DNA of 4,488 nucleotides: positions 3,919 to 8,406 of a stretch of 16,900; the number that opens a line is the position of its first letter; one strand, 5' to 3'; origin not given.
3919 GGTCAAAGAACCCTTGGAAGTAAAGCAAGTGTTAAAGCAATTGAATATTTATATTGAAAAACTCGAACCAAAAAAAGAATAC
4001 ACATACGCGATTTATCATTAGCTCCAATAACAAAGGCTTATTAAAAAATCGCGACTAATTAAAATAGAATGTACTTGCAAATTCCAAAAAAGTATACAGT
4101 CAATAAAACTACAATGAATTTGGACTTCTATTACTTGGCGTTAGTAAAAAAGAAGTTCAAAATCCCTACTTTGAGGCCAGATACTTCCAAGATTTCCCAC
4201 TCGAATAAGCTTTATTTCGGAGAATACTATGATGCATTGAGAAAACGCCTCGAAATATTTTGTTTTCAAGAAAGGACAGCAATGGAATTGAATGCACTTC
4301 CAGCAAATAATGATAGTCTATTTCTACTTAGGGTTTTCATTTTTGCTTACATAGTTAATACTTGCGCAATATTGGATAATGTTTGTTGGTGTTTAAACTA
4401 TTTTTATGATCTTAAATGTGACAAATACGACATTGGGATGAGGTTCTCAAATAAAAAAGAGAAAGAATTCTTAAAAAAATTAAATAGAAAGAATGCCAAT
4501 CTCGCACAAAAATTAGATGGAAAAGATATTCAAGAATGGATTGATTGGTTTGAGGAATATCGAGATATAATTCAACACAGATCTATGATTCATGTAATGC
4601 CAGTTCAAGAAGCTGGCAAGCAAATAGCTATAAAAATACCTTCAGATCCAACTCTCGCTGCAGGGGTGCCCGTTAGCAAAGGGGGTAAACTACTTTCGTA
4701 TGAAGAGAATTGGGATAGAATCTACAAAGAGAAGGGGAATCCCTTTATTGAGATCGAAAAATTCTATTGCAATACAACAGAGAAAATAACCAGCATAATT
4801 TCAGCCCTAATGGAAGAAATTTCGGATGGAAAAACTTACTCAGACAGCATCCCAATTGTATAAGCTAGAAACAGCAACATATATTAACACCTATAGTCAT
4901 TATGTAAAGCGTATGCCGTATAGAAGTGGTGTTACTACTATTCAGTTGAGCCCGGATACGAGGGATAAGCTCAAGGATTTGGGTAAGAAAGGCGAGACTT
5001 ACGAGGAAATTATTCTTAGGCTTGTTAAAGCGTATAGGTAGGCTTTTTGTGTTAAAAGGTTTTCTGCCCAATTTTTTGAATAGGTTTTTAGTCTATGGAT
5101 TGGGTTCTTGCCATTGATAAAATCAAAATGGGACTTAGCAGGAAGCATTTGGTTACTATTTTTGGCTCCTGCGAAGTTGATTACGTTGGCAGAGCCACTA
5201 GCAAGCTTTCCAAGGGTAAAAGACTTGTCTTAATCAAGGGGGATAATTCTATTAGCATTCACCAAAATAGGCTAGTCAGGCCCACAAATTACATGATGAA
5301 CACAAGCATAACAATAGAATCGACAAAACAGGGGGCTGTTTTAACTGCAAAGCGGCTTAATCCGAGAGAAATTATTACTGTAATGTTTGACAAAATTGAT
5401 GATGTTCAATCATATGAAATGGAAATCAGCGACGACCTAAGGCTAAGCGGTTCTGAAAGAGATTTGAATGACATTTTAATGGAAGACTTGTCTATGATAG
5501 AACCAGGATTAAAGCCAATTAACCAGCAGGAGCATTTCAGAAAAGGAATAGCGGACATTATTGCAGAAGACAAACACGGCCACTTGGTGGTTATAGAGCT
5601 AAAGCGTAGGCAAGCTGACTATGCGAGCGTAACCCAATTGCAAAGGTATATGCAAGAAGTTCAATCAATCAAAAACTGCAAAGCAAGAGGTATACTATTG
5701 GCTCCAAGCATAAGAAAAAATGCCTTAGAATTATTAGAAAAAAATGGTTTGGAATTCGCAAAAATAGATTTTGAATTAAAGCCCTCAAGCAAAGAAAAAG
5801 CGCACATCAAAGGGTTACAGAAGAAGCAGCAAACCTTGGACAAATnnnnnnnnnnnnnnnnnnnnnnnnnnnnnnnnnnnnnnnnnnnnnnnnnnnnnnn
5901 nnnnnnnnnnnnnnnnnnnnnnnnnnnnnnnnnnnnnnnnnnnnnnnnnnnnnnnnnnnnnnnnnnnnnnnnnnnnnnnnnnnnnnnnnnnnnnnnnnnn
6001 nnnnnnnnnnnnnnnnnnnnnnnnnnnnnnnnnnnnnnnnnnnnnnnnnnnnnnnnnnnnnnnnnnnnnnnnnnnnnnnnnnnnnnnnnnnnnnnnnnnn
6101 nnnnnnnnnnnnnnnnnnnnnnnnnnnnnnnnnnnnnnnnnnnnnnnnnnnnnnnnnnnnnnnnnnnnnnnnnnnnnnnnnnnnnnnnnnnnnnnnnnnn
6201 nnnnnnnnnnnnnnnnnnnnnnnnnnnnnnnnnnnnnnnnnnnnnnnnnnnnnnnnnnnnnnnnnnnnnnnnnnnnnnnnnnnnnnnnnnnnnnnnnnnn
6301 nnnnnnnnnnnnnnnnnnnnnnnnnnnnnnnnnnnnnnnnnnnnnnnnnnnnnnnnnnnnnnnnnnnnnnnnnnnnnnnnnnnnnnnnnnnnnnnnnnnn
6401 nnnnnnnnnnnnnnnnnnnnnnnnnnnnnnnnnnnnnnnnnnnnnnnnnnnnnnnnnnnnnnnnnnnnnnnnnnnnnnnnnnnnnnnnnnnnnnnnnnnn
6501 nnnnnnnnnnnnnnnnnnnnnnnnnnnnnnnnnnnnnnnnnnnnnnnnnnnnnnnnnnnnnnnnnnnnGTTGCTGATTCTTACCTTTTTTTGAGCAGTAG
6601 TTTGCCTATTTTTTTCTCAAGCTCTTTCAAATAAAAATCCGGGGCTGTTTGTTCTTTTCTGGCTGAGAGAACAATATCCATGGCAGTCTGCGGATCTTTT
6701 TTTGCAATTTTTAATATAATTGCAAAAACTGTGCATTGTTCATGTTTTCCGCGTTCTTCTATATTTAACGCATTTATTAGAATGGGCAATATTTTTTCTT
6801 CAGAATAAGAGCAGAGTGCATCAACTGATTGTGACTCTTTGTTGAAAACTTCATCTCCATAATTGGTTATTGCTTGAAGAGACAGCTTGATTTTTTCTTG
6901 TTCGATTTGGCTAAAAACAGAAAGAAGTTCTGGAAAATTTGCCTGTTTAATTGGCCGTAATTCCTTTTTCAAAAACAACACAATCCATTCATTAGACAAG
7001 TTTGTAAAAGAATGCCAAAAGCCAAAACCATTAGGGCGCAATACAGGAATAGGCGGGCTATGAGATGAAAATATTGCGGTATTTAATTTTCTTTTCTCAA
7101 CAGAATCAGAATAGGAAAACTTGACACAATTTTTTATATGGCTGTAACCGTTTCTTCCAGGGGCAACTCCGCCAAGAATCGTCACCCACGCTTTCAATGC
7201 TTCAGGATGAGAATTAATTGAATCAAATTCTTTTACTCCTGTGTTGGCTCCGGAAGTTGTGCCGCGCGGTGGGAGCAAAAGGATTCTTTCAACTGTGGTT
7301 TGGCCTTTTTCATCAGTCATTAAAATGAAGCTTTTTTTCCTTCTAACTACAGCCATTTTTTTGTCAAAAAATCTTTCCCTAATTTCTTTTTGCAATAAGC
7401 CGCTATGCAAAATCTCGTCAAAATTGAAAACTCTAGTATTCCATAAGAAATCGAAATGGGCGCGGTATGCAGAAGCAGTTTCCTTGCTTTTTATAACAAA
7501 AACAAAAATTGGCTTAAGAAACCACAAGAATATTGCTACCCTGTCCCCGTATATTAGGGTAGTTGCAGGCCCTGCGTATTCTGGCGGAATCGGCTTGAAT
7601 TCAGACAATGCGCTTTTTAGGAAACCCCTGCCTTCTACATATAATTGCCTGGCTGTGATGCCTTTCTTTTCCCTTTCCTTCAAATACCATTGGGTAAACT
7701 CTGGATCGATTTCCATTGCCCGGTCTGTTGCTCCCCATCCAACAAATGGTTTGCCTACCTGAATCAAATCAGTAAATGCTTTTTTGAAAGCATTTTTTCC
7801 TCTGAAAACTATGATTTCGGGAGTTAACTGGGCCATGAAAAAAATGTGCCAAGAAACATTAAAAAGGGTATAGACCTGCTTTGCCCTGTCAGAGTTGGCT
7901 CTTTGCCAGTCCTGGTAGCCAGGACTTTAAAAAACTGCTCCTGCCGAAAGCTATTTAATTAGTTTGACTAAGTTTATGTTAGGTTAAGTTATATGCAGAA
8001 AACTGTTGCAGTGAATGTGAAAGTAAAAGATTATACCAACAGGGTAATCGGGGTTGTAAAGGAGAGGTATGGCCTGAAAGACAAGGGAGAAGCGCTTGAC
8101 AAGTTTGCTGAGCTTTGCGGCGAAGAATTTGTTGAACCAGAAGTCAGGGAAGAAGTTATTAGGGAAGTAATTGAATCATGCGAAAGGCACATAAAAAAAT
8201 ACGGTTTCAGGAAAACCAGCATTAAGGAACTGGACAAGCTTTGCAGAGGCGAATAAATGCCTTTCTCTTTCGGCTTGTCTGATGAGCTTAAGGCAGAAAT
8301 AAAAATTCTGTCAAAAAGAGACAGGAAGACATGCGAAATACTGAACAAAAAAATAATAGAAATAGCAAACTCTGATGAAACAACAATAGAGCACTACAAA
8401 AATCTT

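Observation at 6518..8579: About 2 kb of accessory DNA bracketed by direct repeats of the nucS 3' end (PIP-box coding segment)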

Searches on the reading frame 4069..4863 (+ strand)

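Call 6: search_protein_families(library=pfam, proteins=[window:4069-4863:+], max_evalue=0.01)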
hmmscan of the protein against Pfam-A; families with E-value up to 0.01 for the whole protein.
window:4069-4863:+ (264 aa): 1 family
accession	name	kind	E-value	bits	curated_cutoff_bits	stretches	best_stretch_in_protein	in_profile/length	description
PF18730.6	HEPN_Cthe2314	-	0.0042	17.5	27.1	1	88-171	47-124/174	Cthe_2314-like HEPN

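Call 43: search_protein_families(library=padloc, proteins=[window:4069-4863:+], max_evalue=0.01)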
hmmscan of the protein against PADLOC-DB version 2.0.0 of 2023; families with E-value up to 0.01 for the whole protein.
window:4069-4863:+ (264 aa): 0 families

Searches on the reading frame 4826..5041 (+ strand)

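Call 6: search_protein_families(library=pfam, proteins=[window:4826-5041:+], max_evalue=0.01)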
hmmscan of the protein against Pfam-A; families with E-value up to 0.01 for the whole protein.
window:4826-5041:+ (71 aa): 1 family
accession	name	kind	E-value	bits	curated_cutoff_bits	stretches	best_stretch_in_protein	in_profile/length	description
PF24434.1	DUF7557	-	1.7e-11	43.8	25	1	37-70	2-35/45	Family of unknown function (DUF7557)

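Call 43: search_protein_families(library=padloc, proteins=[window:4826-5041:+], max_evalue=0.01)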
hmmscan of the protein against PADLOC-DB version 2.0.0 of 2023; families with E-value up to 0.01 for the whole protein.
window:4826-5041:+ (71 aa): 0 families

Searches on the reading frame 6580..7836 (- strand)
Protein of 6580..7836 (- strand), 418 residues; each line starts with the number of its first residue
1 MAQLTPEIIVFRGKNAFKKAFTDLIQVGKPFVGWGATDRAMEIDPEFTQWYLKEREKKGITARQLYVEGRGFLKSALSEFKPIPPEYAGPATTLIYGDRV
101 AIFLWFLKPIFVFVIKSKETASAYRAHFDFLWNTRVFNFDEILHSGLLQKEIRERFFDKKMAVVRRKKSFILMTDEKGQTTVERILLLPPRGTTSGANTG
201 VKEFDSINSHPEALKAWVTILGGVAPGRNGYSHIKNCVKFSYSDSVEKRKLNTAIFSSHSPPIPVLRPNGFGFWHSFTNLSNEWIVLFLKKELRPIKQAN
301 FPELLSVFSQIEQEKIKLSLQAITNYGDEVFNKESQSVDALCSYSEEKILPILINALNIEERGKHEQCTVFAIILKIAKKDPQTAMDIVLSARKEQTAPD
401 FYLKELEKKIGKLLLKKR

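Call 6: search_protein_families(library=pfam, proteins=[window:6580-7836:-], max_evalue=0.01)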
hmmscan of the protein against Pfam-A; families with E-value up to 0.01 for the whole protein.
window:6580-7836:- (418 aa): 0 families

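Call 38: find_homologous_proteins(query=window:6580-7836:-, max_evalue=0.001)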
Query window:6580-7836:- (418 aa): 21 proteins with E <= 0.001 among 5755 candidates.
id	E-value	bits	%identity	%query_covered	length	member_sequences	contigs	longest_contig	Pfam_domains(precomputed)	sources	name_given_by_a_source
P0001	2.0e-279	944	100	100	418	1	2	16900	-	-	-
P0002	7.9e-148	511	58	99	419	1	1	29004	-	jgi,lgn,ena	-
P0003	8.8e-130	452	71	68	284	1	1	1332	-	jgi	jgi:hypothetical protein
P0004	3.8e-104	367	42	96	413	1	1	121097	-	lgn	-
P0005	6.6e-99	350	42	96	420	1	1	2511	-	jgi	jgi:hypothetical protein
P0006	1.9e-98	348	42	96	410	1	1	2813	-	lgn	-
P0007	5.8e-96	340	41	97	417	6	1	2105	-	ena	-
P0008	9.8e-96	340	40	97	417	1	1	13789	-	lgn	-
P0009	2.3e-94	335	41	96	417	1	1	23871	-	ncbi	-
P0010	8.2e-94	333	39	97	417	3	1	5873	-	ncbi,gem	ncbi:MAG: hypothetical protein WCT27_05125 [Patescibacteria group bacterium]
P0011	1.1e-39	155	33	66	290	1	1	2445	-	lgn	-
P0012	2.3e-39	154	59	30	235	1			PF01978.26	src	-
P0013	5.0e-39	153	58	30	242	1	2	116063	PF01978.26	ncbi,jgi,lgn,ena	-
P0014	6.4e-38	149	57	30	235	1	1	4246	PF01978.26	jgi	jgi:sugar-specific transcriptional regulator TrmB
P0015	1.0e-37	148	57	30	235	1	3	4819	PF01978.26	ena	-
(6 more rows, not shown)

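Call 39: find_encoding_contigs(protein=P0002, flank=8000, max_places=4)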
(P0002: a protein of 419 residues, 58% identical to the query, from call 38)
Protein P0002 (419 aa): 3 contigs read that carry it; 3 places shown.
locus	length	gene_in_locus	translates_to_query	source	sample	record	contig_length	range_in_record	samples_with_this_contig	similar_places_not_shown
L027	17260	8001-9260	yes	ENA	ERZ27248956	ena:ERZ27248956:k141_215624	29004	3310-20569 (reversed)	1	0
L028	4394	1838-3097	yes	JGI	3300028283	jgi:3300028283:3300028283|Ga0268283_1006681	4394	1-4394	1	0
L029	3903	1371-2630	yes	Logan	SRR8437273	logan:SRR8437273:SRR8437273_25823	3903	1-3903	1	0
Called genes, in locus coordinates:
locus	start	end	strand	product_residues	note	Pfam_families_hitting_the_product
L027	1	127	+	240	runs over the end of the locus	PF00702:Hydrolase, PF13419:HAD_2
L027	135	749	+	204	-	-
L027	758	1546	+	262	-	PF13489:Methyltransf_23, PF03848:TehB (weak), PF02353:CMAS, PF05175:MTS (weak), PF13847:Methyltransf_31, PF08241:Methyltransf_11, PF08242:Methyltransf_12, PF13649:Methyltransf_25, +4 more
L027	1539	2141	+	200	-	PF02353:CMAS (weak), PF13489:Methyltransf_23, PF05219:DREV (weak), PF07021:MetW (weak), PF13847:Methyltransf_31, PF13649:Methyltransf_25, PF08241:Methyltransf_11, PF08242:Methyltransf_12, +2 more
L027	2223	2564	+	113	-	PF00173:Cyt-b5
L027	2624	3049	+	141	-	PF00173:Cyt-b5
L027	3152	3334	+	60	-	-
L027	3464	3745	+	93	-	-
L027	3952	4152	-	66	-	PF23477:zf_Tbcl_2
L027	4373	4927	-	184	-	-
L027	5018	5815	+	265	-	-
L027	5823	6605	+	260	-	-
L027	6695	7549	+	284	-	PF02498:Bro-N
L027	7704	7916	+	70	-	PF13619:KTSC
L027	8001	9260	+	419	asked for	-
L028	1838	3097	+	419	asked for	-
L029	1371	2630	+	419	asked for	-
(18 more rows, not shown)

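Call 43: search_protein_families(library=padloc, proteins=[window:6580-7836:-], max_evalue=0.01)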
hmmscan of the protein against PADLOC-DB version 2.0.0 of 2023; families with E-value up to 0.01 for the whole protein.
window:6580-7836:- (418 aa): 0 families

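Call 44: search_protein_families(library=ncbifam, proteins=[window:6580-7836:-], max_evalue=0.1)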
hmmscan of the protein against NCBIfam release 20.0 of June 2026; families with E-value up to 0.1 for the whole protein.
window:6580-7836:- (418 aa): 0 families

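Call 51: predict_structure(alignment_id=A5)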
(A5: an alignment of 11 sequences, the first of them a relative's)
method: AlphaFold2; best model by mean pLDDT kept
length: 418 residues; sequences in the alignment: 11
mean_pLDDT: 85.4   pTM: 0.64
mean pLDDT of the five models: 85.4, 84.9, 84.8, 82.0, 79.7
residues with pLDDT >= 90: 190; 70-90: 177; 50-70: 48; < 50: 3
segments of 3 or more residues with pLDDT < 50: none
pLDDT, mean of each block of 10 residues (from residue 1): 75 90 95 85 91 94 82 84 69 93 90 94 87 70 84 86 88 81 91 78 71 85 70 80 67 81 72 78 88 82 92 96 92 93 96 93 87 94 97 91 90 87
secondary structure, 60 per line:
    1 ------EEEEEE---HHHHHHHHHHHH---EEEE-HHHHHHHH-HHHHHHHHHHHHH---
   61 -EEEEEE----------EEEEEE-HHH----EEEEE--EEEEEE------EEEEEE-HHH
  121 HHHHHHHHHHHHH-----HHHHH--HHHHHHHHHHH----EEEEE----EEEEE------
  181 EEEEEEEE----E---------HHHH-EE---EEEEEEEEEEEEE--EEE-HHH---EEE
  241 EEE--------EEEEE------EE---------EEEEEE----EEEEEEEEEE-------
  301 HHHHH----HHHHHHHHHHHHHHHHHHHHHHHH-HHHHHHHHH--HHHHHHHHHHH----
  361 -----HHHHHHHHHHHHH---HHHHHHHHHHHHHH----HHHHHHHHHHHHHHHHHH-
elements in order: E7-12 H16-27 E31-34 H36-43 H45-57 E62-67 E78-83 E92-96 E99-104 E111-116 H118-133 H139-143 H146-156 E161-165 E170-174 E181-188 H203-206 E213-225 E228-230 E238-243 E252-256 E274-279 E284-293 H301-305 H310-333 H335-343 H346-356 H366-378 H382-395 H400-417

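Call 55: fold_search(model_id=the predicted structure, library=pdb)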
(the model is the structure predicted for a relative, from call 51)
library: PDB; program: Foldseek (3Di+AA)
matches with E <= 10: 952; with E <= 0.001: 47
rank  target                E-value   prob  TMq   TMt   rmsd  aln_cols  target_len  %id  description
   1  3st7                  9.1e-06  1.00  0.23  0.26  19.9       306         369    9  Crystal Structure of capsular polysaccharide assembling protein CapF from staphylococcus aureus (released 2012-02-15)
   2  4yrd_B                1.1e-05  1.00  0.23  0.28  20.9       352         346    8  Crystal structure of CapF with inhibitor 3-isopropenyl-tropolone (released 2015-10-21)
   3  4yrd_A                1.5e-05  1.00  0.23  0.28  20.7       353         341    8  Crystal structure of CapF with inhibitor 3-isopropenyl-tropolone (released 2015-10-21)
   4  3vhr                  3.5e-05  1.00  0.23  0.28  20.9       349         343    9  Crystal Structure of capsular polysaccharide assembling protein CapF from Staphylococcus aureus in space group C2221 (released 2012-02-15)
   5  6l9i_A                4.8e-05  1.00  0.22  0.27  20.7       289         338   12  Crystal Structure of Lactobacillus farciminis Oxalate Decarboxylase Formate Complex (released 2021-01-20)
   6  2zkl                  5.9e-05  1.00  0.23  0.27  21.0       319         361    8  Crystal Structure of capsular polysaccharide assembling protein CapF from staphylococcus aureus (released 2009-03-31)
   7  8awp_B                6.3e-05  1.00  0.20  0.63   4.4       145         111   14  Crystal structure of a manganese-containing cupin (tm1459) from Thermotoga maritima, variant 208 (V19I/R23H/M38I/I60F/ (released 2023-03-08)
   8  5bpd_D                7.0e-05  1.00  0.24  0.36   5.4       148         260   12  Structure of TrmBL2, an archaeal chromatin protein, shows a novel mode of DNA binding. (released 2015-09-02)
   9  8awo_B                8.7e-05  1.00  0.19  0.59   4.4       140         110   13  Crystal structure of a manganese-containing cupin (tm1459) from Thermotoga maritima, variant AIFQ (Y7A/M38I/Y83F/C106Q (released 2023-03-08)
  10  8hjy_B                9.6e-05  1.00  0.20  0.60   4.4       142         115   14  Crystal structure of a cupin protein (tm1459, H52A/H58E/F104W mutant) in copper (Cu) substituted form (released 2023-06-14)
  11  8hjx_B                9.6e-05  1.00  0.19  0.59   4.4       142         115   15  Crystal structure of a cupin protein (tm1459, H52A/H58E mutant) in copper (Cu) substituted form (released 2023-06-14)
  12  8hjz_B                9.6e-05  1.00  0.20  0.59   4.4       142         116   15  Crystal structure of a cupin protein (tm1459, H52A/H58Q mutant) in copper (Cu) substituted form (released 2023-06-14)
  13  8hjx_A                1.2e-04  1.00  0.20  0.59   4.4       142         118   14  Crystal structure of a cupin protein (tm1459, H52A/H58E mutant) in copper (Cu) substituted form (released 2023-06-14)
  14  5wse_C                1.3e-04  1.00  0.19  0.59   4.6       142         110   15  Crystal structure of a cupin protein (tm1459) in osmium (Os) substituted form I (released 2017-05-31)
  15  2uyb                  1.3e-04  1.00  0.23  0.25  21.4       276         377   10  S161A mutant of Bacillus subtilis Oxalate Decarboxylase OxdC (released 2007-08-21)
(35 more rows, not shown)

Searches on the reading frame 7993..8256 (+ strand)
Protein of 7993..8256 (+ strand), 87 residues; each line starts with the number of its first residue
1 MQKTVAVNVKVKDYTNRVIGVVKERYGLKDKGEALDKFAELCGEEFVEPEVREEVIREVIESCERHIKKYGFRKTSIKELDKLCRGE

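Call 6: search_protein_families(library=pfam, proteins=[window:7993-8256:+], max_evalue=0.01)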
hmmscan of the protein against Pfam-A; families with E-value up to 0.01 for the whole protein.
window:7993-8256:+ (87 aa): 0 families

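Call 43: search_protein_families(library=padloc, proteins=[window:7993-8256:+], max_evalue=0.01)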
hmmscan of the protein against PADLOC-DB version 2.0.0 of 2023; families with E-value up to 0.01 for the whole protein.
window:7993-8256:+ (87 aa): 0 families

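Call 44: search_protein_families(library=ncbifam, proteins=[window:7993-8256:+], max_evalue=0.1)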
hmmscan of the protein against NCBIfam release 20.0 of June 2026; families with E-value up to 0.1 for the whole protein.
window:7993-8256:+ (87 aa): 0 families
